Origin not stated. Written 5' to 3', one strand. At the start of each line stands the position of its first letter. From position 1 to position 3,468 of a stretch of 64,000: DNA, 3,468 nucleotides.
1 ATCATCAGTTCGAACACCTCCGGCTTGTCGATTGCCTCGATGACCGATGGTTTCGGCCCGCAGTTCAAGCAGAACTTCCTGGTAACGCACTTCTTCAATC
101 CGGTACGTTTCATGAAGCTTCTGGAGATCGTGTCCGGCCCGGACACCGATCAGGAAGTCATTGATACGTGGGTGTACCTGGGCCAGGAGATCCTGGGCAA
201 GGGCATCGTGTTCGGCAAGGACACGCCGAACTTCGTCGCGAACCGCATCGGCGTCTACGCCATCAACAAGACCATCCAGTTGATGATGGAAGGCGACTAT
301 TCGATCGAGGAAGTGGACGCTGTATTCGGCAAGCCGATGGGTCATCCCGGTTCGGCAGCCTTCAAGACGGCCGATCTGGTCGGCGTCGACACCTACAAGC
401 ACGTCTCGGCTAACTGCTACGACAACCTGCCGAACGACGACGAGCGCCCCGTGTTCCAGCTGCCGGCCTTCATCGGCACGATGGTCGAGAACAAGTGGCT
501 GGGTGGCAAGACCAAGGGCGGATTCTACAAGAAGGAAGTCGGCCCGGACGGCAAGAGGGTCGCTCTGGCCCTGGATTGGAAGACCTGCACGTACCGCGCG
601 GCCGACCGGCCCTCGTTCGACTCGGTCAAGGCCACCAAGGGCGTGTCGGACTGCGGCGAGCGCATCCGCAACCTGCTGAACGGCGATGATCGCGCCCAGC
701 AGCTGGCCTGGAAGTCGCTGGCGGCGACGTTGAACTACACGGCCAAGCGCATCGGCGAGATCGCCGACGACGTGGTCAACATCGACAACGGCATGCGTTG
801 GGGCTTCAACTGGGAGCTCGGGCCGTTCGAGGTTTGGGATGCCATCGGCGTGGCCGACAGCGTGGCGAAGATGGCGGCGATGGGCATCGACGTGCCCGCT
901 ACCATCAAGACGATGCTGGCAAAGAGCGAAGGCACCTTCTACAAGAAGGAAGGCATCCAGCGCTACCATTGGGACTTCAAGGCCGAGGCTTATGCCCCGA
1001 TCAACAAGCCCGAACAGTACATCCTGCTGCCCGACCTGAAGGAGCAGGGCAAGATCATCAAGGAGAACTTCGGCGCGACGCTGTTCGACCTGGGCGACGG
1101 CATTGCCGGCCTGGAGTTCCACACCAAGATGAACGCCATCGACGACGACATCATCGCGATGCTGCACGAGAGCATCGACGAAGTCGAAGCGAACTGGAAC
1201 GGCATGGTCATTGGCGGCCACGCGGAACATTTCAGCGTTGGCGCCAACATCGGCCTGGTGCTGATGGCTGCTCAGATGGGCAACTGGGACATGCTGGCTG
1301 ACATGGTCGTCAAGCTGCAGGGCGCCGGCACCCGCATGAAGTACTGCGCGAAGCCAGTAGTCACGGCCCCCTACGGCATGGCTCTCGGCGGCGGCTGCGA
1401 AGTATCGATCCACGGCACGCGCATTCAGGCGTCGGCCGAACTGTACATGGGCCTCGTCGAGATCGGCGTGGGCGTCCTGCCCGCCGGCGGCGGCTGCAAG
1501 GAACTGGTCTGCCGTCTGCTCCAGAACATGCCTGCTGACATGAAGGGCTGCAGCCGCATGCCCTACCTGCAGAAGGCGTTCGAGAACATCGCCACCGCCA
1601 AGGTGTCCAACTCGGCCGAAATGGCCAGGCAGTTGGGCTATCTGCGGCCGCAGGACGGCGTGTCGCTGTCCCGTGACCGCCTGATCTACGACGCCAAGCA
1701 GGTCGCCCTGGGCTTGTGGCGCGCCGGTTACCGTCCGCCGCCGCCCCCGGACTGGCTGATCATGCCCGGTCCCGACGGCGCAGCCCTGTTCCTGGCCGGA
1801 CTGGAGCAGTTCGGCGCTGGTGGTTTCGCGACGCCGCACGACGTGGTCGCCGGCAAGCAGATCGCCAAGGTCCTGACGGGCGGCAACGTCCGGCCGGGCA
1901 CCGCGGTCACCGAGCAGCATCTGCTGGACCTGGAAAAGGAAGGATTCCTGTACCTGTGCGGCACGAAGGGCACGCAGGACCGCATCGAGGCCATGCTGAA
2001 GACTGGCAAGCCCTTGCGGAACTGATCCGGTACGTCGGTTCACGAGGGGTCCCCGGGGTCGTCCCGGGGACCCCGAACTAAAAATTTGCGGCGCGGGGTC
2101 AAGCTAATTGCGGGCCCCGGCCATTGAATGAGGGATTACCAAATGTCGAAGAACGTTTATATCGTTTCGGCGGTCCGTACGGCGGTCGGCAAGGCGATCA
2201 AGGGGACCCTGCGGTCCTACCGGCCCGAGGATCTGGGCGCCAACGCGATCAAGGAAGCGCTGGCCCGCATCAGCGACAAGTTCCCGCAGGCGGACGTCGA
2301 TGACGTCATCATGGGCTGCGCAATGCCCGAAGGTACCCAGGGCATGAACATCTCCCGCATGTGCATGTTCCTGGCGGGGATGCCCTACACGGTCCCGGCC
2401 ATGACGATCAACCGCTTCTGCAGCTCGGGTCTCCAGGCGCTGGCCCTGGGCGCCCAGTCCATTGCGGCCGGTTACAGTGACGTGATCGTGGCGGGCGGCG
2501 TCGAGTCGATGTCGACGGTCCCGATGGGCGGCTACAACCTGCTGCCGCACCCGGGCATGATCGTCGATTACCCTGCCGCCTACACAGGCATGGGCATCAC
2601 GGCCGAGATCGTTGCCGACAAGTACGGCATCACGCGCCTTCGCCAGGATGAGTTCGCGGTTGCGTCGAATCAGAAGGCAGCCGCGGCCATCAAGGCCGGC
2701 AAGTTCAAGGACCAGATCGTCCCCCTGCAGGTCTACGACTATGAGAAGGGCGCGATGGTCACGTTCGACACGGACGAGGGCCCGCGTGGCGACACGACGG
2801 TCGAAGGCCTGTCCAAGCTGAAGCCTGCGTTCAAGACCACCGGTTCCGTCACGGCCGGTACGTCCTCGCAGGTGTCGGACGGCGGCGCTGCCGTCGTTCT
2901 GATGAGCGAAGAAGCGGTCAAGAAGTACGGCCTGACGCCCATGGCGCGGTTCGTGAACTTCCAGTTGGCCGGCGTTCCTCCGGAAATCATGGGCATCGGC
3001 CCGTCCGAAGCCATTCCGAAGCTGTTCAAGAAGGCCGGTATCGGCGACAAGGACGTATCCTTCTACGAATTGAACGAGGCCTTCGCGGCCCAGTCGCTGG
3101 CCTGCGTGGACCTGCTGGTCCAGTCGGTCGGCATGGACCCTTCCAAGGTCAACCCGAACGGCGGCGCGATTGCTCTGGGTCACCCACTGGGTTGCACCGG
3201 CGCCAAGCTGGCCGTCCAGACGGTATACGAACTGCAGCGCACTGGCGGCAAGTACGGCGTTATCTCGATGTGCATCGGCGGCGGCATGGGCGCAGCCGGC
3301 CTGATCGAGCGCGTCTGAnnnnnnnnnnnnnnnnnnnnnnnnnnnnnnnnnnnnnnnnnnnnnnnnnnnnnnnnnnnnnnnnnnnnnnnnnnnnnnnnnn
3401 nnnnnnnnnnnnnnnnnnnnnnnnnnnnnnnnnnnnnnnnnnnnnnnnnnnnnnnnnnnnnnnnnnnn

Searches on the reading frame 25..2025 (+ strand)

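Call 8: search_protein_families(library=pfam, proteins=[window:25-2025:+], max_evalue=0.001)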
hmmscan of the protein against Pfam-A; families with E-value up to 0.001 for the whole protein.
window:25-2025:+ (666 aa): 4 families
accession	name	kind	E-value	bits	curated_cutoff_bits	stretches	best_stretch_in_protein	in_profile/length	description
PF00725.27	3HCDH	-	1.5e-20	73.9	22.1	1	70-169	2-96/97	3-hydroxyacyl-CoA dehydrogenase, C-terminal domain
PF02737.24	3HCDH_N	-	3.6e-11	43.8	22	1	15-66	129-179/180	3-hydroxyacyl-CoA dehydrogenase, NAD binding domain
PF00378.25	ECH_1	-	3.5e-09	36.8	27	1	359-494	5-140/251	Enoyl-CoA hydratase/isomerase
PF16113.10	ECH_2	-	4e-08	33.6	27.2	1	361-491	4-136/335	Enoyl-CoA hydratase/isomerase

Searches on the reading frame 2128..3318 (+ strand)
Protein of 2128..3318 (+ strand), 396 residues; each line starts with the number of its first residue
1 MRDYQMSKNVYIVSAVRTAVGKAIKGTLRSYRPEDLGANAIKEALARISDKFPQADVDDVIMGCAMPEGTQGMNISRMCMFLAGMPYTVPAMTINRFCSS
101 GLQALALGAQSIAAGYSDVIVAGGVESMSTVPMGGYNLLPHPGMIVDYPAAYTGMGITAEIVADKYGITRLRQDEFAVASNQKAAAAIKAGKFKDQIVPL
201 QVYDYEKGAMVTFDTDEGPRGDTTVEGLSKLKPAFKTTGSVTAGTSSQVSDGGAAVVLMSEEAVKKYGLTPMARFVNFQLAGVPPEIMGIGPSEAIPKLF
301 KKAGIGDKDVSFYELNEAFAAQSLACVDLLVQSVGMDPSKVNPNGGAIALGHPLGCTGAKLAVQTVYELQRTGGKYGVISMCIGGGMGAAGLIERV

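Call 24: search_protein_families(library=ncbifam, proteins=[window:2128-3318:+], max_evalue=0.001)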
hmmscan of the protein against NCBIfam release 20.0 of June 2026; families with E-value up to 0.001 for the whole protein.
window:2128-3318:+ (396 aa): 49 families (the best 25 are shown)
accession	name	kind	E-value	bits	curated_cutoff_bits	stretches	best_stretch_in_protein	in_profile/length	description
NF006553.0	PRK09052.1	equivalog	2.9e-151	504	567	1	6-396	4-399/399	acetyl-CoA C-acyltransferase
NF005805.0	PRK07661.1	equivalog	4e-147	490.2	633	1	9-395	3-390/391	acetyl-CoA C-acetyltransferase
TIGR01930.1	AcCoA-C-Actrans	subfamily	2.9e-138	461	240.55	1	12-394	1-385/385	acetyl-CoA C-acyltransferase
NF006552.0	PRK09051.1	subfamily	3.5e-119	398.6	565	1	6-396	2-395/395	beta-ketothiolase BktB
NF005494.0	PRK07108.1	equivalog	1.3e-117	393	615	1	10-394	4-390/392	acetyl-CoA C-acyltransferase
NF006510.0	PRK08947.1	equivalog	3.7e-114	381.7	519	1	8-396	2-387/387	acetyl-CoA C-acyltransferase FadA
TIGR02430.1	pcaF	equivalog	3e-113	378.9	597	2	154-396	161-400/400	3-oxoadipyl-CoA thiolase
NF006551.0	PRK09050.1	subfamily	8.2e-112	374.2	605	2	154-396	162-401/401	3-oxoadipyl-CoA thiolase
TIGR02445.1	fadA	equivalog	2e-109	366.1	591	1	9-396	1-385/385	acetyl-CoA C-acyltransferase FadA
NF042999.1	bketothiol_BktB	equivalog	4.7e-108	361.9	725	1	6-396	1-394/394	beta-ketothiolase BktB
NF005890.0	PRK07851.1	equivalog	2.8e-105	352.6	580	2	148-396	166-405/406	acetyl-CoA C-acetyltransferase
NF004206.0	PRK05656.1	subfamily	1.9e-103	346.6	688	1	8-395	2-392/392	acetyl-CoA C-acetyltransferase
NF004853.0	PRK06205.1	subfamily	2e-103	346.5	551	2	152-396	158-403/404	acetyl-CoA C-acetyltransferase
NF005865.0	PRK07801.1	equivalog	1.7e-99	333.6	591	1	8-396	2-382/382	acetyl-CoA C-acetyltransferase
NF006001.0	PRK08131.1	equivalog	2.2e-99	333.1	622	2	153-396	160-400/401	3-oxoadipyl-CoA thiolase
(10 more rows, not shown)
